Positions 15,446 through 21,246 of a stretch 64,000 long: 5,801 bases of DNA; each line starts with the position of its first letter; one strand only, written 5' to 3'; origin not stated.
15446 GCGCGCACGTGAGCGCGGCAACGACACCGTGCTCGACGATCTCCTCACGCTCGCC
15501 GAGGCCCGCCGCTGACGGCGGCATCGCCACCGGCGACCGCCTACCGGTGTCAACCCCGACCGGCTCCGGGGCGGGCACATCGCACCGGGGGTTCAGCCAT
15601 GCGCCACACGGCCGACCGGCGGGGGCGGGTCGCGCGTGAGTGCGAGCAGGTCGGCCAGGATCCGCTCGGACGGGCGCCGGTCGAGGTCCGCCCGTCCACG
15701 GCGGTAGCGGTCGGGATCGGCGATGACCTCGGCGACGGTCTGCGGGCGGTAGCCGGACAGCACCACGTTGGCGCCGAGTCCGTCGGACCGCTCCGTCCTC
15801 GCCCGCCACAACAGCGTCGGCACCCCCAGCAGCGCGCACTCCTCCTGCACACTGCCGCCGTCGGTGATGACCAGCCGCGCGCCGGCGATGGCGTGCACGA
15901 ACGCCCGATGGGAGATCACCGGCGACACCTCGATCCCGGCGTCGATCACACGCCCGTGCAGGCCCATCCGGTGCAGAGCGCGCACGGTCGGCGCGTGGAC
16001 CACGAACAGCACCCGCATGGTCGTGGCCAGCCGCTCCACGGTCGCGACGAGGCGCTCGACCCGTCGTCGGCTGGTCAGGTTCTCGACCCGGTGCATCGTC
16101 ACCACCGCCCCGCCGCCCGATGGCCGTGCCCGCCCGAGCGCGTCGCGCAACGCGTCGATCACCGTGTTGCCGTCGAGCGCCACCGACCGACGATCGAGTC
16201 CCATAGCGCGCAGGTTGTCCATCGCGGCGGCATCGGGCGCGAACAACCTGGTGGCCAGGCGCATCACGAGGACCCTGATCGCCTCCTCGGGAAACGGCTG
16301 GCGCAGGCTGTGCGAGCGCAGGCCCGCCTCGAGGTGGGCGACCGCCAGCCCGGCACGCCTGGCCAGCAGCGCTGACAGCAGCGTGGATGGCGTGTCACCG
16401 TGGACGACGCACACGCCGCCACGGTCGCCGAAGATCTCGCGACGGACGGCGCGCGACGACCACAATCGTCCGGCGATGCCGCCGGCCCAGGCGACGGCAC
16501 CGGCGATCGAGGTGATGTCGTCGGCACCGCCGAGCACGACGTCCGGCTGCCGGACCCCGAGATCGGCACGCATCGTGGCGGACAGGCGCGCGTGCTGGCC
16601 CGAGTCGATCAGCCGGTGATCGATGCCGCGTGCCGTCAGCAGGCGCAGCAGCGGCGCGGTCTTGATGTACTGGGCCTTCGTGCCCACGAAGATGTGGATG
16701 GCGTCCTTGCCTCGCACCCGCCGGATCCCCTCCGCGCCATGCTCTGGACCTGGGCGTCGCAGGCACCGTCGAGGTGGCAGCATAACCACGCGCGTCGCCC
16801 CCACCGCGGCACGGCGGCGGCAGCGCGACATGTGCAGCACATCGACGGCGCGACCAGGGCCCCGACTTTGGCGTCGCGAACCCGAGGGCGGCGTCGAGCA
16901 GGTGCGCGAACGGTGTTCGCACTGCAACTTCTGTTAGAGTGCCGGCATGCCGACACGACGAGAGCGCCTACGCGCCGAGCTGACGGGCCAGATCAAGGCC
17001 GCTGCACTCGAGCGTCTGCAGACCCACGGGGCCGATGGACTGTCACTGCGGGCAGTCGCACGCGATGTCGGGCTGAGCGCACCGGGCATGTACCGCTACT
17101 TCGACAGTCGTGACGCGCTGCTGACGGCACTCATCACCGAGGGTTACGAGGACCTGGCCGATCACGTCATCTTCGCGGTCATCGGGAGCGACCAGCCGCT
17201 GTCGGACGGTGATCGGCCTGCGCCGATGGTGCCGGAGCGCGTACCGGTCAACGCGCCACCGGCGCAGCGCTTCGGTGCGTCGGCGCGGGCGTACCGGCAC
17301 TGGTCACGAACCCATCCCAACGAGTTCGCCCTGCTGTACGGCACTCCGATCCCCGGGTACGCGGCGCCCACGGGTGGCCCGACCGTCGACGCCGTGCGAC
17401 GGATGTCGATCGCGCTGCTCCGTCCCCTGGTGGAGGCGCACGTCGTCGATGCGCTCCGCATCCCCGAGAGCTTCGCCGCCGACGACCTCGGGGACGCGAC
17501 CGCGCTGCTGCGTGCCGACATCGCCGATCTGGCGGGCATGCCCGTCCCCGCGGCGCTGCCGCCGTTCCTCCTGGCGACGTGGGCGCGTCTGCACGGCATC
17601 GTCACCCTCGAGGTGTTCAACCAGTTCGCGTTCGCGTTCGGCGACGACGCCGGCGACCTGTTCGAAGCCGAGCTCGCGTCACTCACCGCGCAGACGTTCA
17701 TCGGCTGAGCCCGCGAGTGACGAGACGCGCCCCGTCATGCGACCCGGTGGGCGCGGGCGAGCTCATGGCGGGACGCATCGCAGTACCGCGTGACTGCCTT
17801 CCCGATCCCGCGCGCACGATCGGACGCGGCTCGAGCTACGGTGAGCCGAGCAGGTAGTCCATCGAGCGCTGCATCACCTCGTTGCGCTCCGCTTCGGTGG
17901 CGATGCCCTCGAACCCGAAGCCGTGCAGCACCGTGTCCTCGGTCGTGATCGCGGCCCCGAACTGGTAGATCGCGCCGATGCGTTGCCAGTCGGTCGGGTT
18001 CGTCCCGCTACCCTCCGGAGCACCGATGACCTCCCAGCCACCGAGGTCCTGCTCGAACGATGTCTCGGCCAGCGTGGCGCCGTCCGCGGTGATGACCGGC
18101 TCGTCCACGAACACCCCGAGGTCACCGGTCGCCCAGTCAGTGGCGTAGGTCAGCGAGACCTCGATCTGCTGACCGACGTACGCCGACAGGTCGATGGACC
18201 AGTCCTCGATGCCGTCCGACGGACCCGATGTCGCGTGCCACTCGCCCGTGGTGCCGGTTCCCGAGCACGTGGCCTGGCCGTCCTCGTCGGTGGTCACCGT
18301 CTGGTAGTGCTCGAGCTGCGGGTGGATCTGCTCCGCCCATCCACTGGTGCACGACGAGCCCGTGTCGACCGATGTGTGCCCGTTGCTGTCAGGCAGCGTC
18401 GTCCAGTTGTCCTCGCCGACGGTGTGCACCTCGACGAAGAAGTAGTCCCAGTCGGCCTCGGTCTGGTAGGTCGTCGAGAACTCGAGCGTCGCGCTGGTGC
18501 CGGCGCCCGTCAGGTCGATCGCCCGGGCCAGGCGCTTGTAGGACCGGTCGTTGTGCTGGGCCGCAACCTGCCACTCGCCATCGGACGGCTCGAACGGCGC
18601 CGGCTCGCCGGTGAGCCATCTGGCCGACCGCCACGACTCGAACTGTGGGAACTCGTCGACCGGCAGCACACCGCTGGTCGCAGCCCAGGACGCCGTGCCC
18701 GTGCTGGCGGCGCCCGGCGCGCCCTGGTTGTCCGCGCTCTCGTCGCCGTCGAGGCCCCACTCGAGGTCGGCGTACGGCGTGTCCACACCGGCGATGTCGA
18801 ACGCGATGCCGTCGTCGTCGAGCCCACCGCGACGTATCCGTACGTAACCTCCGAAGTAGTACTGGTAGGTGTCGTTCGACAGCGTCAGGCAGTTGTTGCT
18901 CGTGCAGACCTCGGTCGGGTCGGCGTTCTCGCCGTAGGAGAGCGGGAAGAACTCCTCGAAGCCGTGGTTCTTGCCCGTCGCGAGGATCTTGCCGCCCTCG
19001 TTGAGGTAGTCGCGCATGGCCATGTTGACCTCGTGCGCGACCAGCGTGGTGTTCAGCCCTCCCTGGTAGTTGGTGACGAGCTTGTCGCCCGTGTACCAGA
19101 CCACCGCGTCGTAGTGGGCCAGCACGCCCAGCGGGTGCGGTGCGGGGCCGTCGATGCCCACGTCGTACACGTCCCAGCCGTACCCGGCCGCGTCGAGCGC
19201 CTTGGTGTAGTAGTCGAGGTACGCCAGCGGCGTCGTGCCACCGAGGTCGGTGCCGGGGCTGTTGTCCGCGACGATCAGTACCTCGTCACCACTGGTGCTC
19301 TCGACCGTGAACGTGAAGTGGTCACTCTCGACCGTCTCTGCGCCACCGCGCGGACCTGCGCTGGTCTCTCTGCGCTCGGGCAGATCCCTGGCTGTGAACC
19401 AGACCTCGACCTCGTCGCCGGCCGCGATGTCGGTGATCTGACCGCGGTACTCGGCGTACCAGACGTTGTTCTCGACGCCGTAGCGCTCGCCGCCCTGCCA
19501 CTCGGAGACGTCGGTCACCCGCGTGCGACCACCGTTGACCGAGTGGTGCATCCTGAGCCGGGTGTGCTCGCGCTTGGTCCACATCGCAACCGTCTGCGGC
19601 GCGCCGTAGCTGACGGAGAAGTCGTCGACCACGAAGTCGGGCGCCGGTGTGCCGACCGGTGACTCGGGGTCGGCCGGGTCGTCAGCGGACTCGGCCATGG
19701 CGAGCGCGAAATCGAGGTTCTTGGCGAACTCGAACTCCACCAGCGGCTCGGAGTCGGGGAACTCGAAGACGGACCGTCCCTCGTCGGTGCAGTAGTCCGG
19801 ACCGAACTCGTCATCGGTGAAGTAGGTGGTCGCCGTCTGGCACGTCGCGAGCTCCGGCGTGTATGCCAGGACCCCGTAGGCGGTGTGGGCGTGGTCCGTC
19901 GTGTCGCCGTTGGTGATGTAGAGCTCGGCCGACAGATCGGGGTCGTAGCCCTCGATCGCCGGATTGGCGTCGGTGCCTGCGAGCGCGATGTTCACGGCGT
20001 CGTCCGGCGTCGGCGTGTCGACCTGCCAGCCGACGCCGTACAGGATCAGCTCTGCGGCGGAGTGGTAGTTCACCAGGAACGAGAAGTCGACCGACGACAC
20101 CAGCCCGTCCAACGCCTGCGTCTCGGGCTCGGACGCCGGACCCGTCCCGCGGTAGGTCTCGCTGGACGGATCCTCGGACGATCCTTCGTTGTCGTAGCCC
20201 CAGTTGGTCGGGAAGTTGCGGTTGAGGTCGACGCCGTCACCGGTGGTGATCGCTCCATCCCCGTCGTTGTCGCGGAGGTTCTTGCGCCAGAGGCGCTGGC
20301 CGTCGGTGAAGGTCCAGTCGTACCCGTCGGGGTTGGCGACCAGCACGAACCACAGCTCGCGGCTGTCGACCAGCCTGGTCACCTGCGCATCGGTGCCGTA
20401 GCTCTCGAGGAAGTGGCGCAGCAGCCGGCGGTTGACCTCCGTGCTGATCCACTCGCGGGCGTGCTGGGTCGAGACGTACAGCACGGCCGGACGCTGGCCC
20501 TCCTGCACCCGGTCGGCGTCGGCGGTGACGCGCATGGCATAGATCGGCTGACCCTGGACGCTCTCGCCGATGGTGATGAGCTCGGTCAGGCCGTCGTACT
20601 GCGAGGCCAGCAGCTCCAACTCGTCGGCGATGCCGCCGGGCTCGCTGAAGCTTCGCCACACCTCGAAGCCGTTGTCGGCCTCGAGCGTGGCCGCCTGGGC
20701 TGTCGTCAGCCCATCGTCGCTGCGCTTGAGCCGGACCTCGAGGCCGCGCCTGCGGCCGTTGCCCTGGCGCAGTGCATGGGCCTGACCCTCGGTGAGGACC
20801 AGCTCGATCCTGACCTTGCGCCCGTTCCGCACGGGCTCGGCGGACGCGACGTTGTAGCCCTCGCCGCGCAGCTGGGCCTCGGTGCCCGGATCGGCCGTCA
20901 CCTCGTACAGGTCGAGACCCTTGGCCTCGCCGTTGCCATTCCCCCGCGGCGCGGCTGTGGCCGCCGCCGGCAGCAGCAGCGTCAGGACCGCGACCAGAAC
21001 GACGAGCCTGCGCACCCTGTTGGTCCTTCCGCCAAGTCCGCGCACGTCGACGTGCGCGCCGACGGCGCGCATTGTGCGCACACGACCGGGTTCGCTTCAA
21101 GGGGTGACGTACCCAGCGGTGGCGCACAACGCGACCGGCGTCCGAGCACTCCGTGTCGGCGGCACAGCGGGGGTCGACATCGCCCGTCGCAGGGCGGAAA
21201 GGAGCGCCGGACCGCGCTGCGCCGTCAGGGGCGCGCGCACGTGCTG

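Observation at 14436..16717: Convergent CsaB-like pyruvyltransferase and WecB-like 2-epimerase: signature of a pyruvylated ManNAc-containing wall polymer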

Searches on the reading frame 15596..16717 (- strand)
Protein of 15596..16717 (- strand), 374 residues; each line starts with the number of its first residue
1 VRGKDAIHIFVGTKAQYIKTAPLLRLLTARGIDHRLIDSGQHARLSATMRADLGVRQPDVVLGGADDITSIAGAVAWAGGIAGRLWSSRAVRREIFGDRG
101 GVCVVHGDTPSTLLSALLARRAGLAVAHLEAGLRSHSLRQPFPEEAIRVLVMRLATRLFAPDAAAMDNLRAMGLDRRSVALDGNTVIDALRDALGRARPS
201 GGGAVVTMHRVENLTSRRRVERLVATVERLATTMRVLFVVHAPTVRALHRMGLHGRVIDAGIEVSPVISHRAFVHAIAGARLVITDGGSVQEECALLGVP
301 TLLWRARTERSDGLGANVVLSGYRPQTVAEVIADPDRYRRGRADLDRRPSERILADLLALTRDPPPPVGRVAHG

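Call 6: search_protein_families(library=pfam, proteins=[window:15596-16717:-], max_evalue=0.001)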
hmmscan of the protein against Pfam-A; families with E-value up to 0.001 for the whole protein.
window:15596-16717:- (374 aa): 1 family
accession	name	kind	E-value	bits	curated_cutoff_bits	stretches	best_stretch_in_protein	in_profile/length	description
PF02350.25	Epimerase_2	-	7.8e-53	180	30.6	1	29-334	6-315/347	UDP-N-acetylglucosamine 2-epimerase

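Call 8: search_protein_families(library=ncbifam, proteins=[window:15596-16717:-], max_evalue=0.001)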
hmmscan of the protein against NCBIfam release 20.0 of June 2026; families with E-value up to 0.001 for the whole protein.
window:15596-16717:- (374 aa): 2 families
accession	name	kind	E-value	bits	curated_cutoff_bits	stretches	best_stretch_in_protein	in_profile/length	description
TIGR00236.1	wecB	equivalog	3e-44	151.7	210.15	1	7-338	3-339/366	non-hydrolyzing UDP-N-acetylglucosamine 2-epimerase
TIGR03568.1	NeuC_NnaA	equivalog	3e-05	23.1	235.9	0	102-192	96-182/365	UDP-N-acetylglucosamine 2-epimerase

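Call 10: search_solved_structures(query=window:15596-16717:-, max_evalue=0.001, show_alignments=1)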
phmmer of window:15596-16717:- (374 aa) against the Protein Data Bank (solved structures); distinct sequences matched with E-value up to 0.001: 24.
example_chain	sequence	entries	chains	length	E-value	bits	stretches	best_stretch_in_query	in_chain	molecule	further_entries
4neq_A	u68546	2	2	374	2.3e-31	112.6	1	8-330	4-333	UDP-N-acetylglucosamine 2-epimerase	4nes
7vza_A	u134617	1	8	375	1.3e-30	110.1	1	8-340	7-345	Putative UDP-N-acetylglucosamine 2-epimerase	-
7vyy_A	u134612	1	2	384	2e-30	109.4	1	8-340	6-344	Putative UDP-N-acetylglucosamine 2-epimerase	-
7vz6_A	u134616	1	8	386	2e-30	109.4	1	8-340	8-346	Putative UDP-N-acetylglucosamine 2-epimerase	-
4fkz_A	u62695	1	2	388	2.5e-27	99.3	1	86-357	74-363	UDP-N-acetylglucosamine 2-epimerase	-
1o6c_A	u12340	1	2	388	2.6e-27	99.2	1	86-341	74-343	UDP-N-acetylglucosamine 2-epimerase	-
5dld_A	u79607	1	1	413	6.2e-27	98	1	8-328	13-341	UDP-N-Acetylglucosamine 2-epimerase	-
1v4v_A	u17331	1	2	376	1.6e-26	96.6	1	12-332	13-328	UDP-N-Acetylglucosamine 2-Epimerase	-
8sxv_A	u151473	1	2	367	1.7e-26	96.5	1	10-316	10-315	UDP-2,3-diacetamido-2,3-dideoxy-glucuronic acid-2-epimerase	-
8sxy_A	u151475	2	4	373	1.8e-26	96.4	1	10-316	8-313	UDP-2,3-diacetamido-2,3-dideoxy-glucuronic acid-2-epimerase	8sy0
8ahe_A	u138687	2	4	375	2e-26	96.3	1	12-338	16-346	UDP-N-acetylglucosamine 2-epimerase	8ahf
3beo_A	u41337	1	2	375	2e-26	96.3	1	12-338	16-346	UDP-N-acetylglucosamine 2-epimerase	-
8sxw_A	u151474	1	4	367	8e-26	94.3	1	10-316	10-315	UDP-2,3-diacetamido-2,3-dideoxy-glucuronic acid-2-epimerase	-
8sy9_A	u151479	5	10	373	8.6e-26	94.2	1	10-316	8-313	UDP-2,3-diacetamido-2,3-dideoxy-glucuronic acid-2-epimerase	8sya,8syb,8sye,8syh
8syd_A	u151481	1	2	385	9e-26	94.1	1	10-316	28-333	UDP-2,3-diacetamido-2,3-dideoxy-glucuronic acid-2-epimerase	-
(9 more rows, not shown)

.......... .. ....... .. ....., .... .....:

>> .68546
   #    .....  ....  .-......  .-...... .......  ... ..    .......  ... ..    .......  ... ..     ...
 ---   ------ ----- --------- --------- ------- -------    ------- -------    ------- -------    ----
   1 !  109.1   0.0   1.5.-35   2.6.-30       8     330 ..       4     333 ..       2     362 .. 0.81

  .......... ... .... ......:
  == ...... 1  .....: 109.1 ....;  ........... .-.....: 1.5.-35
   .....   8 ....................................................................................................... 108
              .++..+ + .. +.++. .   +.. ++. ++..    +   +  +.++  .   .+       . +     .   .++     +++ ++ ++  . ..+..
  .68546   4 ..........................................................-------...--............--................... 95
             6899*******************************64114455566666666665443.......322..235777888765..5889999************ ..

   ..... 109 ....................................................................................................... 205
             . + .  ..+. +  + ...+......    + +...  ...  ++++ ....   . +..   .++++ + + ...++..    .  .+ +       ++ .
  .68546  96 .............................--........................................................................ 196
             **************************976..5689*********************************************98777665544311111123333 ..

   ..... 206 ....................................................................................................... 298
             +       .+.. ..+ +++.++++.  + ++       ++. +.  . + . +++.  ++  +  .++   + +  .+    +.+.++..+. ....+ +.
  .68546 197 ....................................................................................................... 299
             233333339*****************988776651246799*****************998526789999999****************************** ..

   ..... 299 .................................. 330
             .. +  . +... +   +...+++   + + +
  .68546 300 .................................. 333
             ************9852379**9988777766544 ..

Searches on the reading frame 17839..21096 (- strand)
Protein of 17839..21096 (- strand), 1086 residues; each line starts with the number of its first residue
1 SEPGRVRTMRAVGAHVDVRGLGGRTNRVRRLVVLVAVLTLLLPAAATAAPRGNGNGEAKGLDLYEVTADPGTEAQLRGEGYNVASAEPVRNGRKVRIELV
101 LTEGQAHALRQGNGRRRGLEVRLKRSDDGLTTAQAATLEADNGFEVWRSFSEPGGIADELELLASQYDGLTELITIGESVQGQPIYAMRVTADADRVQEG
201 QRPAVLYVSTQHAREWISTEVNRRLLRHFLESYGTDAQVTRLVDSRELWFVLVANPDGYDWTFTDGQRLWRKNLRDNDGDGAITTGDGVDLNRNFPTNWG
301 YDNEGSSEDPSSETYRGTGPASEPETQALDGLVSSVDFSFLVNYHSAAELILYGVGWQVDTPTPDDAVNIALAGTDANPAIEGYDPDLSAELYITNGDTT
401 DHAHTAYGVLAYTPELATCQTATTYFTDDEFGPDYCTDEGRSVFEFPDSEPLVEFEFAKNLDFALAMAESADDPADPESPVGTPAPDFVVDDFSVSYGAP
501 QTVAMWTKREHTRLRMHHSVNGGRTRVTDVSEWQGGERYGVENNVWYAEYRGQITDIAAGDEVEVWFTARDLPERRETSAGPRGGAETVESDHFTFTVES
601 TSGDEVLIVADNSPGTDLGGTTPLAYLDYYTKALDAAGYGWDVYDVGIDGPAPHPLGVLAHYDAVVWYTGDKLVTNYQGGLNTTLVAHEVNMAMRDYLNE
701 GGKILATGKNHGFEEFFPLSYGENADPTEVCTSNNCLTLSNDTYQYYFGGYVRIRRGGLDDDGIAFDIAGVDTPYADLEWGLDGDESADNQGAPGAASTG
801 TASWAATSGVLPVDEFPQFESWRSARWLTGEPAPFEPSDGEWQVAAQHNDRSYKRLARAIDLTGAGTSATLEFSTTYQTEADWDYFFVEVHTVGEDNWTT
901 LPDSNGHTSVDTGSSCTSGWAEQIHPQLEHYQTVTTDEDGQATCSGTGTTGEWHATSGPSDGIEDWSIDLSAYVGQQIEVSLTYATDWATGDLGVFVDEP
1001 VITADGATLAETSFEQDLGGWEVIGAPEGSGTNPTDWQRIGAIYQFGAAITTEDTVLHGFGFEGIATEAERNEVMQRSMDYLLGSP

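Call 7: search_protein_families(library=pfam, proteins=[window:17839-21096:-], max_evalue=0.001)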
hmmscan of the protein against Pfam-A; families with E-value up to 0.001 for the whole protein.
window:17839-21096:- (1086 aa): 2 families
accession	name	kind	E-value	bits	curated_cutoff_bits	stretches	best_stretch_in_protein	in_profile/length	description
PF00246.29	Peptidase_M14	-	2e-63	215.2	21.6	1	158-426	3-270/286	Zinc carboxypeptidase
PF20773.4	InhA-like_MAM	-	5.4e-19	68.9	26.9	2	836-914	33-111/191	Immune inhibitor A-like, MAM domain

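Call 8: search_protein_families(library=ncbifam, proteins=[window:17839-21096:-], max_evalue=0.001)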
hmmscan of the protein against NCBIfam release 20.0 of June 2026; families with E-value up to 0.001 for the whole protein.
window:17839-21096:- (1086 aa): 1 family
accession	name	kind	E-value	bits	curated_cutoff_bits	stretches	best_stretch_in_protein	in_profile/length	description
NF007897.0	PRK10602.1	equivalog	8.6e-06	24.9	157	1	284-347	90-159/237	murein tripeptide amidase MpaA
